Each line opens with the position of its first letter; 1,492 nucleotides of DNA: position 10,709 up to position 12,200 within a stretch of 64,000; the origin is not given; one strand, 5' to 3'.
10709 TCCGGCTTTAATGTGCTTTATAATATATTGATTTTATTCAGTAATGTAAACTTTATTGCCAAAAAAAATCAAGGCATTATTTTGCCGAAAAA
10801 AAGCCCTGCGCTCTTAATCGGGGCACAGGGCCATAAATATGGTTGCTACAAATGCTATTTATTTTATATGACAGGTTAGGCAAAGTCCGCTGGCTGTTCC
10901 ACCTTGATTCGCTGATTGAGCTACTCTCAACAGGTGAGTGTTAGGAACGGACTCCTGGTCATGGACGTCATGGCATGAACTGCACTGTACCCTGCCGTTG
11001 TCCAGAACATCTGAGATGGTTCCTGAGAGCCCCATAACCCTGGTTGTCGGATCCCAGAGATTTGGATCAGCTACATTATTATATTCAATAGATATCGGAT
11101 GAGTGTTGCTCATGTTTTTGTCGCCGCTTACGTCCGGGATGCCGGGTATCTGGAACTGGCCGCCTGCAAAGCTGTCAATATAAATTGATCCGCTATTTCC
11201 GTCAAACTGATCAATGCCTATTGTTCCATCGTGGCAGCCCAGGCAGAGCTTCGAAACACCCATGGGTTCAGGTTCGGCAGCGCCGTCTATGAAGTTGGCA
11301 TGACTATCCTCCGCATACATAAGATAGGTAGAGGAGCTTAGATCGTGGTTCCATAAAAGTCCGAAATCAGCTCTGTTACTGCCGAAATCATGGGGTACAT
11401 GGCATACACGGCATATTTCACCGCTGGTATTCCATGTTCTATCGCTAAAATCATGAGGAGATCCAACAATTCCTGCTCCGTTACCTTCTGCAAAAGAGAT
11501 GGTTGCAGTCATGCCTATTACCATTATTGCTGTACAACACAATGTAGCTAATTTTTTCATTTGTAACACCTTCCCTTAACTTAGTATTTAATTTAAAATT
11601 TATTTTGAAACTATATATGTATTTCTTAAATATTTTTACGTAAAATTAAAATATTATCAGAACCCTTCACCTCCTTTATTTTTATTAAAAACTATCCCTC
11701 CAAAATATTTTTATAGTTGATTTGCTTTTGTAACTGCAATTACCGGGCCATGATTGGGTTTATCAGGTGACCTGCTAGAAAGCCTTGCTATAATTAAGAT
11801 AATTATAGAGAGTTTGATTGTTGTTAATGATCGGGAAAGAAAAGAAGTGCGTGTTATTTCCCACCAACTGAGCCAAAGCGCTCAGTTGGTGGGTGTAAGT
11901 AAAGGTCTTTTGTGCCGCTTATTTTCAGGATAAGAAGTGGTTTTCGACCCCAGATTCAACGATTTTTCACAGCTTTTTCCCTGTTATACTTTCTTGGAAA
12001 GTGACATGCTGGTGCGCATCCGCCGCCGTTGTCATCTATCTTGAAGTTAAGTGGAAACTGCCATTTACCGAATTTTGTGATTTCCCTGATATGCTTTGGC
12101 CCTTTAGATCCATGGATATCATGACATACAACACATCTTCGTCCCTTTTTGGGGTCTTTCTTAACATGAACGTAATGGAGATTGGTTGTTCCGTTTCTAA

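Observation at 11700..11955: Sigma-54 promoter candidate plus upstream 14-bp perfect palindrome in front of the cytochrome operon, next to an NtrC-type activator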

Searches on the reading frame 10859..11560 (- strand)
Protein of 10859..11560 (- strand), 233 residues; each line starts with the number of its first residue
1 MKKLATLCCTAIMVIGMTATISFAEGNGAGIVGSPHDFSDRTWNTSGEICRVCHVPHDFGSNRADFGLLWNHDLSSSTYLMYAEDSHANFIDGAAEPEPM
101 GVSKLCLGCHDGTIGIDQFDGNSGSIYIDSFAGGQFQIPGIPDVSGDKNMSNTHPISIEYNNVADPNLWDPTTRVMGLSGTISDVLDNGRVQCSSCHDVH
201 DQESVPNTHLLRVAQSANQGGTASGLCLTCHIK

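Call 8: search_protein_families(library=pfam, proteins=[window:10859-11560:-])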
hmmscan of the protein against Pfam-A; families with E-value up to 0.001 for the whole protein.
window:10859-11560:- (233 aa): 3 families
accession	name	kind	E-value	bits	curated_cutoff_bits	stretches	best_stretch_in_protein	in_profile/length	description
PF09699.15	Paired_CXXCH_1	-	6.9e-06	26.1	20.6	0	192-231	8-36/41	Doubled CXXCH motif (Paired_CXXCH_1)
PF22113.1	Mtrc-MtrF_II-IV_dom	-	0.00063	19.7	30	0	192-231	122-163/176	Outer membrane cytochrome MtrC/MtrF-like, domains II/IV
PF14522.11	Cytochrome_C7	-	0.0008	19.6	24.8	0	189-231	12-48/67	Cytochrome c7 and related cytochrome c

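Call 10: find_encoding_contigs(protein=window:10859-11560:-, flank=6000, max_places=6)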
Protein window:10859-11560:- (233 aa): 3 contigs read that carry it; 1 place shown.
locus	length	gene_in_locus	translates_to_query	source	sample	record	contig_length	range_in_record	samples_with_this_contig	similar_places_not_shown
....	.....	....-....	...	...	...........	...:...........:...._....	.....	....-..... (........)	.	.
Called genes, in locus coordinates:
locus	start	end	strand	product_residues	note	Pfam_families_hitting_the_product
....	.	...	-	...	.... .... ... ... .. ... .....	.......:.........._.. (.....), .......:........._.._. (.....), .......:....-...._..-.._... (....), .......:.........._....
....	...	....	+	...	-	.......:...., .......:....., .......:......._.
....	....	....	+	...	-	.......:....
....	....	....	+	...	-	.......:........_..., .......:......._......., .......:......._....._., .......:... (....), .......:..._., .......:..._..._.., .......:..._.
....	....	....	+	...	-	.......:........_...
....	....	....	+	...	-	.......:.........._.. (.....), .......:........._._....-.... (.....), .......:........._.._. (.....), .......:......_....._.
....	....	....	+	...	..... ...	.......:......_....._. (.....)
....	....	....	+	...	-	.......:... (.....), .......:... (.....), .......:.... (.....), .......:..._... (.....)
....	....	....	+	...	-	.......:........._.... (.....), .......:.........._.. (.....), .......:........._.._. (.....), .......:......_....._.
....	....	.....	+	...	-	-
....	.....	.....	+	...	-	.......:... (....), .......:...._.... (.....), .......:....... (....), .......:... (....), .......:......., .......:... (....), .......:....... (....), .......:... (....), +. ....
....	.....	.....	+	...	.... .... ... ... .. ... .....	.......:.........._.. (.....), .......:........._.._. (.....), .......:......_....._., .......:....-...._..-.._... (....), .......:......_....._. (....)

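Call 11: find_homologous_proteins(query=window:10859-11560:-, max_evalue=0.00001)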
Query window:10859-11560:- (233 aa): 1913 proteins with E <= 0.00001 among 2075 candidates; the best 120 are listed.
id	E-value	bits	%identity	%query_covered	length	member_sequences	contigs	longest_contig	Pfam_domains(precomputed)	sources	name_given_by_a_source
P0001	1.1e-147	508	92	100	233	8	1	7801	PF09699.16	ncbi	-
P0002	2.2e-107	376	71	100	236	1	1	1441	-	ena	-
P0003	1.5e-106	373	71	100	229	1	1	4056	-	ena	-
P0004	4.4e-104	365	70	100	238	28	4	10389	-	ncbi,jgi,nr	ncbi:MAG: cytochrome C [Nitrospirae bacterium CG08_land_8_20_14_0_20_52_24]|nr:MAG: cytochrome C [Ni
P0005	7.0e-99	348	69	100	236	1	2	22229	-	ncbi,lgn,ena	ncbi:MAG: cytochrome C [bacterium]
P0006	4.7e-98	346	67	100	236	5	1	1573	-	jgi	jgi:hypothetical protein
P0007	1.4e-94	334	64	100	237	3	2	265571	-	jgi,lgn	-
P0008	3.8e-92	326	64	100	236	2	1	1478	PF14522.12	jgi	-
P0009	2.6e-87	310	60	100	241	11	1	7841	PF09699.16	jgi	-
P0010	2.9e-80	287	56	100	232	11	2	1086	-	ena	-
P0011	8.3e-79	283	56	100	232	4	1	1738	PF22113.2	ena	-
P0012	1.1e-78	282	58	99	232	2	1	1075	-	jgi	-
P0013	2.0e-78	281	55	100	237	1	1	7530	PF22113.2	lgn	-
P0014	2.3e-78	281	57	100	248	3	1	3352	-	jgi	jgi:hypothetical protein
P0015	5.0e-78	280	57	100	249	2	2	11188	-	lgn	-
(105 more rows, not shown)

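Call 12: find_encoding_contigs(protein=P0001, flank=6000, max_places=3)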
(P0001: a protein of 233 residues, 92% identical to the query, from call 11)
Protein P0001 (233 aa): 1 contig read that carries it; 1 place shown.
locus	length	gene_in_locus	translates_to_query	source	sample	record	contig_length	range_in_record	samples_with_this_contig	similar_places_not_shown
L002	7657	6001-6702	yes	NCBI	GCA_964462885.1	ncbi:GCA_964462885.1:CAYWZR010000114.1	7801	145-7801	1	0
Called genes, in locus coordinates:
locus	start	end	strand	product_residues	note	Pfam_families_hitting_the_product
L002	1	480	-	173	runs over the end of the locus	PF14522:Cytochrome_C7 (faint), PF14537:Cytochrom_c3_2 (faint), PF22113:Mtrc-MtrF_II-IV_dom (weak), PF13435:Cytochrome_C554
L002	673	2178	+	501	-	PF00672:HAMP, PF00512:HisKA, PF02518:HATPase_c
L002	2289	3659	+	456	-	PF00072:Response_reg, PF00493:MCM (faint), PF00158:Sigma54_activat, PF14532:Sigma54_activ_2, PF00004:AAA (faint), PF07728:AAA_5, PF25601:AAA_lid_14, PF02954:HTH_8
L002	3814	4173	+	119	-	PF00072:Response_reg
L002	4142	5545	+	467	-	PF14522:Cytochrome_C7 (faint), PF14537:Cytochrom_c3_2 (faint), PF22678:Cytochrom_c_NrfB-like (faint), PF09699:Paired_CXXCH_1, PF22113:Mtrc-MtrF_II-IV_dom (weak), PF09699:Paired_CXXCH_1, PF22113:Mtrc-MtrF_II-IV_dom, PF09699:Paired_CXXCH_1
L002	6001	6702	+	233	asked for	PF09699:Paired_CXXCH_1 (faint)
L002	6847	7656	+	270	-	?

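Call 13: find_encoding_contigs(protein=P0004, flank=6000, max_places=3)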
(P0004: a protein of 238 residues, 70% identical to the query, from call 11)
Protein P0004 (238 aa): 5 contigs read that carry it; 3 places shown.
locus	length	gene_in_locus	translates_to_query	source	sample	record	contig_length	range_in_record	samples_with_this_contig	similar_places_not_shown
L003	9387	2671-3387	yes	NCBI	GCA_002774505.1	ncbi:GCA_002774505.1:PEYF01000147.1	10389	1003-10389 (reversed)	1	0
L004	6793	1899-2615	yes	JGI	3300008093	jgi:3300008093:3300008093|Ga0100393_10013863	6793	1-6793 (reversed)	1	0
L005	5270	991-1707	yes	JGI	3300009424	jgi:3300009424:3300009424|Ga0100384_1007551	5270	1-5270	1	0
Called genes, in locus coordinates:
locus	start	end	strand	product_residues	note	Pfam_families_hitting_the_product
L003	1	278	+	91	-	PF02954:HTH_8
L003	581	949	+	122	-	PF00072:Response_reg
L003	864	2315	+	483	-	PF14522:Cytochrome_C7 (faint), PF14537:Cytochrom_c3_2 (faint), PF09699:Paired_CXXCH_1, PF22113:Mtrc-MtrF_II-IV_dom (weak), PF09699:Paired_CXXCH_1, PF22113:Mtrc-MtrF_II-IV_dom, PF09699:Paired_CXXCH_1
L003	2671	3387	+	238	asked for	-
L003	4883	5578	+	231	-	PF14522:Cytochrome_C7 (faint), PF14537:Cytochrom_c3_2 (faint), PF09699:Paired_CXXCH_1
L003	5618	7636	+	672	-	-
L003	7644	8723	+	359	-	PF08450:SGL, PF01731:Arylesterase (faint), PF25021:TEN_NHL (faint), PF06739:SBBP (faint), PF01436:NHL (weak), PF17170:DUF5128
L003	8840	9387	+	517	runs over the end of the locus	PF14522:Cytochrome_C7 (faint), PF14537:Cytochrom_c3_2 (faint), PF09699:Paired_CXXCH_1 (faint), PF22113:Mtrc-MtrF_II-IV_dom (weak)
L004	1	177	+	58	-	PF00072:Response_reg (weak)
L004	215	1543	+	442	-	PF14522:Cytochrome_C7 (faint), PF14537:Cytochrom_c3_2 (faint), PF09699:Paired_CXXCH_1, PF22113:Mtrc-MtrF_II-IV_dom (weak), PF09699:Paired_CXXCH_1, PF22113:Mtrc-MtrF_II-IV_dom, PF09699:Paired_CXXCH_1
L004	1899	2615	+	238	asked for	-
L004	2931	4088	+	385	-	PF08450:SGL (faint), PF25021:TEN_NHL (faint), PF01436:NHL (faint)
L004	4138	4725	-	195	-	-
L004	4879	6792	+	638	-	?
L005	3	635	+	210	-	?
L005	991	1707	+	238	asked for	-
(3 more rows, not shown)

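Call 14: find_encoding_contigs(protein=P0005, flank=6000, max_places=3)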
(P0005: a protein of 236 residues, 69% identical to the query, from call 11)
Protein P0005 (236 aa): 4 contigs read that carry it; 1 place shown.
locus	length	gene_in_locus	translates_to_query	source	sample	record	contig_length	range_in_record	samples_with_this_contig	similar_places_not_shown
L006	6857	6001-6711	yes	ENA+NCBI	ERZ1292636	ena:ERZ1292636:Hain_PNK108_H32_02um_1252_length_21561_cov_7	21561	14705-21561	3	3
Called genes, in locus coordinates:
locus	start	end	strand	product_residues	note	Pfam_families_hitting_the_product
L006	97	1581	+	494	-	PF00672:HAMP, PF00512:HisKA, PF02518:HATPase_c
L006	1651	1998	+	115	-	PF07238:PilZ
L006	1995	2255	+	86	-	-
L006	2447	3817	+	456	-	PF00072:Response_reg, PF00158:Sigma54_activat, PF14532:Sigma54_activ_2, PF07728:AAA_5, PF25601:AAA_lid_14, PF02954:HTH_8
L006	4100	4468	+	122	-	PF00072:Response_reg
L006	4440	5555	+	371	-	PF02085:Cytochrom_CIII (faint), PF14522:Cytochrome_C7 (faint), PF14537:Cytochrom_c3_2 (faint), PF22678:Cytochrom_c_NrfB-like (faint), PF09699:Paired_CXXCH_1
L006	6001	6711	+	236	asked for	-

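Call 15: find_encoding_contigs(protein=P0007, flank=6000, max_places=3)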
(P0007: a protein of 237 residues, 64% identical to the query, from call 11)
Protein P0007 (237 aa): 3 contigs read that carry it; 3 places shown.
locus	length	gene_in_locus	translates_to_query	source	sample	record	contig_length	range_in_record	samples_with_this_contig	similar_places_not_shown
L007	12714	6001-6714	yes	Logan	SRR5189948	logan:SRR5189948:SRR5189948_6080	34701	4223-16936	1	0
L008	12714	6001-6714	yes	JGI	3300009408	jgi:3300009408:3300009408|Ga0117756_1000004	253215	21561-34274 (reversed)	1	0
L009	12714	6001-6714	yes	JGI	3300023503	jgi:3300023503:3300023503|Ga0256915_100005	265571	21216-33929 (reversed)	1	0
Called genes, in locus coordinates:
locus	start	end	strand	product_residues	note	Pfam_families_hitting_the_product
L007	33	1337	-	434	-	PF09825:BPL_N (faint)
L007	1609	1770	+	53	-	-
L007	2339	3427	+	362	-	-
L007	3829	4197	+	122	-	PF00072:Response_reg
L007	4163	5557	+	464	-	PF02085:Cytochrom_CIII (faint), PF14522:Cytochrome_C7 (faint), PF14537:Cytochrom_c3_2 (faint), PF22678:Cytochrom_c_NrfB-like (faint), PF09699:Paired_CXXCH_1, PF22113:Mtrc-MtrF_II-IV_dom, PF09699:Paired_CXXCH_1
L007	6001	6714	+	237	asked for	-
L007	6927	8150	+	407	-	PF01436:NHL (faint), PF17170:DUF5128 (faint), PF25021:TEN_NHL (faint)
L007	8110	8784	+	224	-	PF14522:Cytochrome_C7 (faint), PF02085:Cytochrom_CIII (weak), PF09699:Paired_CXXCH_1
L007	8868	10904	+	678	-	-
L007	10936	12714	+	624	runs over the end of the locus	PF08450:SGL, PF01436:NHL (faint), PF25021:TEN_NHL (faint), PF01731:Arylesterase (faint), PF06739:SBBP (faint), PF17170:DUF5128 (weak), PF24125:Cds6_C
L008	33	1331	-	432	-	PF09825:BPL_N (faint)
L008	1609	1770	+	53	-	-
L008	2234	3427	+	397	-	-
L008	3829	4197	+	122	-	PF00072:Response_reg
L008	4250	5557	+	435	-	PF02085:Cytochrom_CIII (faint), PF14522:Cytochrome_C7 (faint), PF14537:Cytochrom_c3_2 (faint), PF22678:Cytochrom_c_NrfB-like (faint), PF09699:Paired_CXXCH_1, PF22113:Mtrc-MtrF_II-IV_dom, PF09699:Paired_CXXCH_1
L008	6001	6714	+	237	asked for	-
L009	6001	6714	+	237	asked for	-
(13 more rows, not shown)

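Call 19: find_related_loci(query=A1, collection=genome_contigs, flank=6000)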
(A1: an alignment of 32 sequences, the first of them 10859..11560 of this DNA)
Query A1 (233 aa) in genome_contigs; peptide patterns used: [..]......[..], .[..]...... (x = any residue, [..] = any of these).
192 stretches matched a pattern; 144 encode a relative of the query (tblastn E <= 1e-3); the best 80 are kept; 79 distinct loci.
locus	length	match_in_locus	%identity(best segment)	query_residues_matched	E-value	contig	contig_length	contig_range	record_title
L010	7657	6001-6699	92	1-233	6e-149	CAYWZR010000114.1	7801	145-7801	MAG TPA_asm: uncultured Nitrospirota bacterium isolate SRP128015_co3_158 genome assembly, contig: NODE_11809_length_7801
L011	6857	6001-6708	69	1-233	2e-103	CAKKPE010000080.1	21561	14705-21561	bacterium isolate Hainich-H32-bin143-1 genome assembly, contig: H32-bin143_1_Hain_PNK108_H32_02um_1252_length_21561_cov_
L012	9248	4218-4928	65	1-233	5e-97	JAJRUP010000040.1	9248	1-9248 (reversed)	MAG: bacterium isolate Dive96_bin10.193 k141_878731, whole genome shotgun sequence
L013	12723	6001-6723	60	1-233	2e-91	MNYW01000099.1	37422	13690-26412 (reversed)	MAG: Nitrospirae bacterium CG2_30_70_394 cg2_3.0_scaffold_532_c, whole genome shotgun sequence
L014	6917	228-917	53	1-233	1e-75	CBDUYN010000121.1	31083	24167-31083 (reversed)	MAG TPA_asm: uncultured bacterium isolate SRR22302374_binner12_Refined_89 genome assembly, contig: ERZ26661914.652, whol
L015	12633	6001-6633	58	22-233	4e-74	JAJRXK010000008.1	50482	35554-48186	MAG: Candidatus Krumholzibacteriota bacterium isolate Dive96_bin3.147 k141_658475, whole genome shotgun sequence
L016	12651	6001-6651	56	18-233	9e-74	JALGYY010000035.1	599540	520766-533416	MAG: bacterium isolate LQ108M_Bin_12 LQ108M_Bin_12_scaffold_2, whole genome shotgun sequence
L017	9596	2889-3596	53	1-233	2e-73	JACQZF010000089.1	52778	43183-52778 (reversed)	MAG: Nitrospirae bacterium isolate NC_groundwater_1560_Pr4_S-0.65um_46_16 SR1-18-Sp65_coassembly_scaffold_580305, whole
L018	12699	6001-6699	55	1-233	6e-73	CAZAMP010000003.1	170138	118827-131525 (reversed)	MAG TPA_asm: uncultured bacterium isolate SRP077602_co10_281 genome assembly, contig: NODE_91_length_170138_cov_11.19066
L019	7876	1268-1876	58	26-233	1e-72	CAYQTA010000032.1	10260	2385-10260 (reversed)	MAG TPA_asm: uncultured Acidobacteriota bacterium isolate binchicken_co219_302 genome assembly, contig: k141_439852, who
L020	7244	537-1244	54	3-233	2e-71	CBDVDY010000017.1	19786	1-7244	MAG TPA_asm: uncultured Alphaproteobacteria bacterium isolate SRR22302348_concoct_13 genome assembly, contig: ERZ2507359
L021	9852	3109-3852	53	2-233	2e-70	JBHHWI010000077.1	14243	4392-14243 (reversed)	MAG: Woeseia sp. isolate S.2_sp3_bin.3 NODE_596_length_14243_cov_12.055258, whole genome shotgun sequence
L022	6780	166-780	58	26-233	2e-70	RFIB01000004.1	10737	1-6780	MAG: Acidobacteria bacterium isolate J065 k99_2390, whole genome shotgun sequence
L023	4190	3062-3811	55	3-233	9e-70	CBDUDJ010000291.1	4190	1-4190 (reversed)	MAG TPA_asm: uncultured Gammaproteobacteria bacterium isolate ERR2431945_concoct_49 genome assembly, contig: ERZ24794553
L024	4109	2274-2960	51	2-233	4e-68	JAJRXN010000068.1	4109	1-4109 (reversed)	MAG: Acidobacteria bacterium isolate Dive96_bin3.160 k141_417134, whole genome shotgun sequence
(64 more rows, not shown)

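Call 20: search_solved_structures(query=window:10859-11560:-, max_evalue=0.01)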
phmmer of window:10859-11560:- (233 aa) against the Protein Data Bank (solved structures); distinct sequences matched with E-value up to 0.01: 2.
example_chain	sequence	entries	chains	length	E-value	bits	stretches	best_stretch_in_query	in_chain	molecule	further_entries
9yuq_N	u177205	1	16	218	9.2e-12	48.2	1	27-233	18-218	Putative multiheme cytochrome c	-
7tfs_A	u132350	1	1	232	3.2e-10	43.2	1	22-232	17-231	Cytochrome c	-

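Call 25: find_related_loci(query=A2, collection=metagenome_contigs, flank=5000)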
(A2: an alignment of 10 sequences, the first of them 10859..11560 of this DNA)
Query A2 (233 aa) in metagenome_contigs; peptide patterns used: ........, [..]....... (x = any residue, [..] = any of these).
135 stretches matched a pattern; 102 encode a relative of the query (tblastn E <= 1e-3); the best 80 are kept; 80 distinct loci.
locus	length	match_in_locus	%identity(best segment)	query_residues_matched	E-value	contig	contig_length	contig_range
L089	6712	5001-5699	94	1-233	3e-153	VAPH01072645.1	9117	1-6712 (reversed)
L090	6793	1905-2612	70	1-233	2e-108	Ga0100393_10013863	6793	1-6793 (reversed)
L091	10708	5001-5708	70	1-233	1e-107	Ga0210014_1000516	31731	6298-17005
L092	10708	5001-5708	70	1-233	1e-107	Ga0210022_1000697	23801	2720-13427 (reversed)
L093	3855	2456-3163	68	1-233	2e-106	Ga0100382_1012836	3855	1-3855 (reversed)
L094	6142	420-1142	60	1-233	9e-92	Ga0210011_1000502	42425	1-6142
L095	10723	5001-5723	60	1-233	9e-92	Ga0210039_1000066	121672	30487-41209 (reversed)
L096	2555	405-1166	54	2-233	2e-77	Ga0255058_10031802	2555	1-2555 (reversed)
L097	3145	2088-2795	56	11-233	3e-75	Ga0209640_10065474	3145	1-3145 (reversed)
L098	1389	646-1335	59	24-233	8e-79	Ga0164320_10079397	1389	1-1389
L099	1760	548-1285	53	1-233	2e-76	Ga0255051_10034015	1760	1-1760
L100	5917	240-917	58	25-233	2e-72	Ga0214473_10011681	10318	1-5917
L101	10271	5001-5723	52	1-233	2e-72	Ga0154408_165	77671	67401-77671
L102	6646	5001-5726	54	2-233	4e-72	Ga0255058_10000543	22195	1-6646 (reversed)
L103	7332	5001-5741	52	1-233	3e-72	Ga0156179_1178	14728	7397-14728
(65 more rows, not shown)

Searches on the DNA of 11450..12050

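Call 46: search_rna_families(source=window, start=11450, end=12050, threshold=evalue, max_evalue=1)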
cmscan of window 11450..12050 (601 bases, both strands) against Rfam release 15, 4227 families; matches with E-value up to 1: 0.
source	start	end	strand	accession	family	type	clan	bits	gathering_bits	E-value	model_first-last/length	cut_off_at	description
